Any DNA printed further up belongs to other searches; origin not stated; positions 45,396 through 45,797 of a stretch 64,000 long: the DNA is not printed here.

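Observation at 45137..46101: Nearly 1 kb AT-rich non-coding spacer between gspM and the capsule genes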

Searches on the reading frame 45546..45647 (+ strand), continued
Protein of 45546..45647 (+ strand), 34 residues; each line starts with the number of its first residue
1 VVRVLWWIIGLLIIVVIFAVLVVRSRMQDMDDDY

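Call 62: find_encoding_contigs(protein=P0007, flank=7000, max_places=2)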
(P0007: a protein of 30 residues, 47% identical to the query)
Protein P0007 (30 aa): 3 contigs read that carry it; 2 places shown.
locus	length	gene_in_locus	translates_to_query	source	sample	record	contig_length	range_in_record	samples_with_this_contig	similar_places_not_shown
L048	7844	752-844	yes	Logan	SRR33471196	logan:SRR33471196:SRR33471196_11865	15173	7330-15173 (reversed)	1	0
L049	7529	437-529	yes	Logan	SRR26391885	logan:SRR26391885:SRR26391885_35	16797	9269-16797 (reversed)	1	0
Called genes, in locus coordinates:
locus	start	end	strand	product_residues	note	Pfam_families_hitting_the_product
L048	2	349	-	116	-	?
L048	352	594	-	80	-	-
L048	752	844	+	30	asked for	-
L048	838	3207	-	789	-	PF18668:Tail_spike_N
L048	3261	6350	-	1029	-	PF24801:FNIII-A_GpJ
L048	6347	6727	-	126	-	-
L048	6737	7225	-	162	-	PF08875:DUF1833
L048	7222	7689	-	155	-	-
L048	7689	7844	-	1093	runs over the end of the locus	PF20155:TMP_3, PF06120:Phage_HK97_TLTM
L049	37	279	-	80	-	-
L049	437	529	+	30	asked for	-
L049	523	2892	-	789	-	PF18668:Tail_spike_N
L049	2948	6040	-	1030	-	PF24801:FNIII-A_GpJ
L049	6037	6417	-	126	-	-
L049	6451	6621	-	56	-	-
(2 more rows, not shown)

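Call 63: find_encoding_contigs(protein=P0009, flank=7000, max_places=2)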
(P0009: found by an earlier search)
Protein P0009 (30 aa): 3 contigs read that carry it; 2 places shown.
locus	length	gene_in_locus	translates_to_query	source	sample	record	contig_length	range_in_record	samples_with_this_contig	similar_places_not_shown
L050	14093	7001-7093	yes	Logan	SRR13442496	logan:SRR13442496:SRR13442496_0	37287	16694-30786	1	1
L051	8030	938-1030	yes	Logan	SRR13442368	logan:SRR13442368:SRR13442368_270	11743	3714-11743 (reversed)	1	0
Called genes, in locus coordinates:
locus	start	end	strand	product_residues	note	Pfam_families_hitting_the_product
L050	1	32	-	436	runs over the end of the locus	PF00108:Thiolase_N, PF02803:Thiolase_C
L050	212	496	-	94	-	PF04175:DUF406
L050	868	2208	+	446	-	PF03349:Toluene_X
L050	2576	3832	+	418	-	-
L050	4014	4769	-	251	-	PF04333:MlaA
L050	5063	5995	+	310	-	PF01226:Form_Nir_trans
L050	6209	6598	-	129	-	PF00717:Peptidase_S24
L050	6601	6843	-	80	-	-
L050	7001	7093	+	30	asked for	-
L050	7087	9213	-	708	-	PF18668:Tail_spike_N, PF12708:Pect-lyase_RHGA_epim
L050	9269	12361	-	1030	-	PF24801:FNIII-A_GpJ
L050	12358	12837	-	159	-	-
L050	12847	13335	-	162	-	PF08875:DUF1833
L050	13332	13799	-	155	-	-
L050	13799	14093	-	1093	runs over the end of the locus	PF20155:TMP_3, PF06120:Phage_HK97_TLTM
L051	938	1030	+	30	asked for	-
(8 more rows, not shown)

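Call 75: search_protein_families(library=phrogs, proteins=[L032:7601-7843:-, L032:7209-7598:-, L040:8090-8380:-, L040:7541-7840:-, L046:1620-1943:-, L046:1286-1657:+], max_evalue=0.001)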
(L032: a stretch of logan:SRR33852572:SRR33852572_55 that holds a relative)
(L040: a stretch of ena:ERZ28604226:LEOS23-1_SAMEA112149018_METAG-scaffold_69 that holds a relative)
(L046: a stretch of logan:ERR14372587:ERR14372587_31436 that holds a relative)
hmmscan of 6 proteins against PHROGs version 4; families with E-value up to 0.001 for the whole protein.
L032:7601-7843:- (80 aa): 1 family
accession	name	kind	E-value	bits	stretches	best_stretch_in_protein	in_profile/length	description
phrog_3893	-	unknown function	3.6e-26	92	1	1-79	1-78/79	-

L032:7209-7598:- (129 aa): 3 families
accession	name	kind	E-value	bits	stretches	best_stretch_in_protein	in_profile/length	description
phrog_811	-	DNA, RNA and nucleotide metabolism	3.3e-51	173.5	1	1-123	21-140/140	UmuD-like protein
phrog_10470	-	DNA, RNA and nucleotide metabolism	2e-38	131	1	37-119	1-79/79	UmuD-like protein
phrog_3469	-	DNA, RNA and nucleotide metabolism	2.4e-05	25.1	0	1-22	1-22/106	UmuD-like protein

L040:8090-8380:- (96 aa): 2 families
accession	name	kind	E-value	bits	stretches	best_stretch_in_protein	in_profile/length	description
phrog_1443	-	unknown function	7e-39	132.9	1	2-95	1-94/97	-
phrog_34165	-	unknown function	1.3e-22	80.4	1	55-95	3-43/46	-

L040:7541-7840:- (99 aa): 1 family
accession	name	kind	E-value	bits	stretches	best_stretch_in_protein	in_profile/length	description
phrog_3469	-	DNA, RNA and nucleotide metabolism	2e-27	96.1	1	4-96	10-102/106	UmuD-like protein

L046:1620-1943:- (107 aa): 2 families
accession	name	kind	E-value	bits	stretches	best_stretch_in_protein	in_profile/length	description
phrog_3469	-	DNA, RNA and nucleotide metabolism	3.1e-43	146.9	1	3-107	2-106/106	UmuD-like protein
phrog_811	-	DNA, RNA and nucleotide metabolism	6e-06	26.9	0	2-28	21-47/140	UmuD-like protein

L046:1286-1657:+ (123 aa): 0 families

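Call 85: find_encoding_contigs(protein=P0010, flank=3000, max_places=4)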
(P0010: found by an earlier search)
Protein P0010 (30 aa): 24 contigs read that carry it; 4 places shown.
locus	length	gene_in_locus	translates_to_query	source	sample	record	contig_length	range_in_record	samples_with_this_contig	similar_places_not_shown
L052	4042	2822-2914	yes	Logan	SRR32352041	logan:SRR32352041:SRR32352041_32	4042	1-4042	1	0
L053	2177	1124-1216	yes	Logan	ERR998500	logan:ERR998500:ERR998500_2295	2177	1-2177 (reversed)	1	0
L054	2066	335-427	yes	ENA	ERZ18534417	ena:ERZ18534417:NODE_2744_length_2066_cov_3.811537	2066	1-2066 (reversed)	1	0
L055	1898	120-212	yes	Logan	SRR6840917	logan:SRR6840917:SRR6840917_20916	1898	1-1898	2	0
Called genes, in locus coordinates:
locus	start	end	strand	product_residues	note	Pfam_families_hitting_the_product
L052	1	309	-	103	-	?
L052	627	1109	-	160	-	PF10721:DUF2514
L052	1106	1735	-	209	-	PF00182:Glyco_hydro_19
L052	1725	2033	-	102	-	PF05449:Phage_holin_3_7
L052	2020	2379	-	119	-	PF16931:Phage_holin_8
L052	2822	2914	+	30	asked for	-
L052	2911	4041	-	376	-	?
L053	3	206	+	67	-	?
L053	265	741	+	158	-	PF01161:PBP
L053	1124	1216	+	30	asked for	-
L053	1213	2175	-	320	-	?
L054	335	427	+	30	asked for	-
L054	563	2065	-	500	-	?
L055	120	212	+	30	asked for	-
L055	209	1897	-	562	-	?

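Call 86: find_encoding_contigs(protein=P0001, flank=3000, max_places=2)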
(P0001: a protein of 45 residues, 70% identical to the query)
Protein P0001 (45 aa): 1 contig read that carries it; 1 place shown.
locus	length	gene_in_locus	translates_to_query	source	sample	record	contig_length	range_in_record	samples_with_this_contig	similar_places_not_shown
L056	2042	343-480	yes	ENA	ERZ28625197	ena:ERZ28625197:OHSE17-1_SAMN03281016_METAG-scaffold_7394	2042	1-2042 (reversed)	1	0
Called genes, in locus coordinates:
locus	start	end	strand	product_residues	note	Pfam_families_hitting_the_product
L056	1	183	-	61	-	?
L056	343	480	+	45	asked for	-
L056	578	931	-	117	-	-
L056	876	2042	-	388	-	?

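Call 87: search_protein_families(library=phrogs, proteins=[L055:209-1897:-, L054:563-2065:-, L056:876-2042:-, L052:2911-4041:-, L056:578-931:-], max_evalue=0.001)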
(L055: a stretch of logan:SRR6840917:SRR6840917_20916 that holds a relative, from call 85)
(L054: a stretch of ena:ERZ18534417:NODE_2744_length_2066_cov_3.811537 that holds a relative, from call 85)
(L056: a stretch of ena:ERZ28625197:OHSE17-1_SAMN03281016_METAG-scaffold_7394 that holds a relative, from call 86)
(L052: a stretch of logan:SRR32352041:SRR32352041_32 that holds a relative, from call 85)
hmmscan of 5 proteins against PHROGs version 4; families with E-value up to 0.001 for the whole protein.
L055:209-1897:- (562 aa): 2 families
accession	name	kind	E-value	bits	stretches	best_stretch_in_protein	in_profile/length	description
phrog_15455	-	tail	1.4e-06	28.1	1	15-100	139-226/652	tail fiber protein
phrog_18522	-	tail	0.00012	21.6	1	12-64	161-216/612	tail protein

L054:563-2065:- (500 aa): 2 families
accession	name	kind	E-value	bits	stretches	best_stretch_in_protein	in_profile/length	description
phrog_15455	-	tail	8.1e-07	28.9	1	3-90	136-226/652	tail fiber protein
phrog_18522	-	tail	5.8e-05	22.6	1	3-54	163-216/612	tail protein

L056:876-2042:- (388 aa): 7 families
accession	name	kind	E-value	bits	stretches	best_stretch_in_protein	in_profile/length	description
phrog_1171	-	tail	1.3e-30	107.6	1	35-372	575-845/954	tail spike protein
phrog_33794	-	unknown function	8.9e-19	68.5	1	30-225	307-501/542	-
phrog_7121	-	tail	1.8e-16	60.4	1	227-371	698-836/927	tail fiber protein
phrog_14895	-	tail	2.3e-07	30.6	1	232-370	419-542/632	tail spike protein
phrog_17635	-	tail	2e-06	27.4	1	289-372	569-642/721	tail fiber protein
phrog_28871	-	unknown function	0.00021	20.2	1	247-365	677-787/946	-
phrog_24369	-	tail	0.00079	18.1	1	285-335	1226-1276/1396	tail fiber protein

L052:2911-4041:- (376 aa): 0 families

L056:578-931:- (117 aa): 7 families
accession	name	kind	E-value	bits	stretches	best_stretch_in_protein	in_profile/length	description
phrog_1171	-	tail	6.5e-47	161.5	1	6-117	846-953/954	tail spike protein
phrog_7121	-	tail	4.4e-35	122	1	7-117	839-925/927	tail fiber protein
phrog_14895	-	tail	4.2e-23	82.7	1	6-115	546-630/632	tail spike protein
phrog_17635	-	tail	5.7e-21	75.4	1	6-104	643-718/721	tail fiber protein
phrog_15695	-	tail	1.8e-13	50.2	1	6-111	1166-1284/1284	tail fiber protein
phrog_27613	-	tail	3.1e-06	26.8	1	6-114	694-779/779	tail protein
phrog_38424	-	unknown function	1.5e-05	25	1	6-109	382-485/488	-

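Call 88: search_protein_families(library=pfam, proteins=[L055:209-1897:-, L054:563-2065:-, L056:876-2042:-, L052:2911-4041:-], max_evalue=0.001)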
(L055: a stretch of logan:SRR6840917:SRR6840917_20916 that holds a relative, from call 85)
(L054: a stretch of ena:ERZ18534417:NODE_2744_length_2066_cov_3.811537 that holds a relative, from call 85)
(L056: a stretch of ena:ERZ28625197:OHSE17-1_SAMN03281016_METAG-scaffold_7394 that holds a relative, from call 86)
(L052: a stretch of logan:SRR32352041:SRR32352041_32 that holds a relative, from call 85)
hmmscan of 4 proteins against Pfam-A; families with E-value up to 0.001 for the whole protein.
L055:209-1897:- (562 aa): 1 family
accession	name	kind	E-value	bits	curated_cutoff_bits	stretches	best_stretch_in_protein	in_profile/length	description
PF12708.12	Pect-lyase_RHGA_epim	-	5.2e-05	23.6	27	1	28-65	6-48/213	Rhamnogalacturonase A/epimerase, pectate lyase-like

L054:563-2065:- (500 aa): 1 family
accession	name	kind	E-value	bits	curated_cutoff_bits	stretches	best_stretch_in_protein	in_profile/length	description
PF12708.12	Pect-lyase_RHGA_epim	-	3.3e-05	24.2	27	1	18-55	6-48/213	Rhamnogalacturonase A/epimerase, pectate lyase-like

L056:876-2042:- (388 aa): 0 families

L052:2911-4041:- (376 aa): 0 families

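Call 92: search_solved_structures(query=A5, max_evalue=10, show_alignments=3)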
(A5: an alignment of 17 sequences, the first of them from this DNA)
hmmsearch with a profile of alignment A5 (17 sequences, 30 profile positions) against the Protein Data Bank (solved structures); distinct sequences matched with E-value up to 10: 6.
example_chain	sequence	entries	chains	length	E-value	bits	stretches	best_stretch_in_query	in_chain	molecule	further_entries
7vgh_A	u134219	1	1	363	0.41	13.7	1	4-29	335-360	Cell cycle control protein 50B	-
9xgv_A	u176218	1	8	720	4.6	10.4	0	2-16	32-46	Tyrosine-protein kinase wzc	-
9r62_I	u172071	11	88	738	4.8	10.3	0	2-16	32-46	Tyrosine-protein kinase wzc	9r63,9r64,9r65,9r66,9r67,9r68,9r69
2ltq_A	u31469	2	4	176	7.7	9.7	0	3-21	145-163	Disulfide bond formation protein B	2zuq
2hi7_B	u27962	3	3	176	7.7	9.7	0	3-21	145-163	Disulfide bond formation protein B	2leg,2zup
3e9j_C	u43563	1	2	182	8.2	9.6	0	3-21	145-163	Thiol/disulfide oxidoreductase DsbB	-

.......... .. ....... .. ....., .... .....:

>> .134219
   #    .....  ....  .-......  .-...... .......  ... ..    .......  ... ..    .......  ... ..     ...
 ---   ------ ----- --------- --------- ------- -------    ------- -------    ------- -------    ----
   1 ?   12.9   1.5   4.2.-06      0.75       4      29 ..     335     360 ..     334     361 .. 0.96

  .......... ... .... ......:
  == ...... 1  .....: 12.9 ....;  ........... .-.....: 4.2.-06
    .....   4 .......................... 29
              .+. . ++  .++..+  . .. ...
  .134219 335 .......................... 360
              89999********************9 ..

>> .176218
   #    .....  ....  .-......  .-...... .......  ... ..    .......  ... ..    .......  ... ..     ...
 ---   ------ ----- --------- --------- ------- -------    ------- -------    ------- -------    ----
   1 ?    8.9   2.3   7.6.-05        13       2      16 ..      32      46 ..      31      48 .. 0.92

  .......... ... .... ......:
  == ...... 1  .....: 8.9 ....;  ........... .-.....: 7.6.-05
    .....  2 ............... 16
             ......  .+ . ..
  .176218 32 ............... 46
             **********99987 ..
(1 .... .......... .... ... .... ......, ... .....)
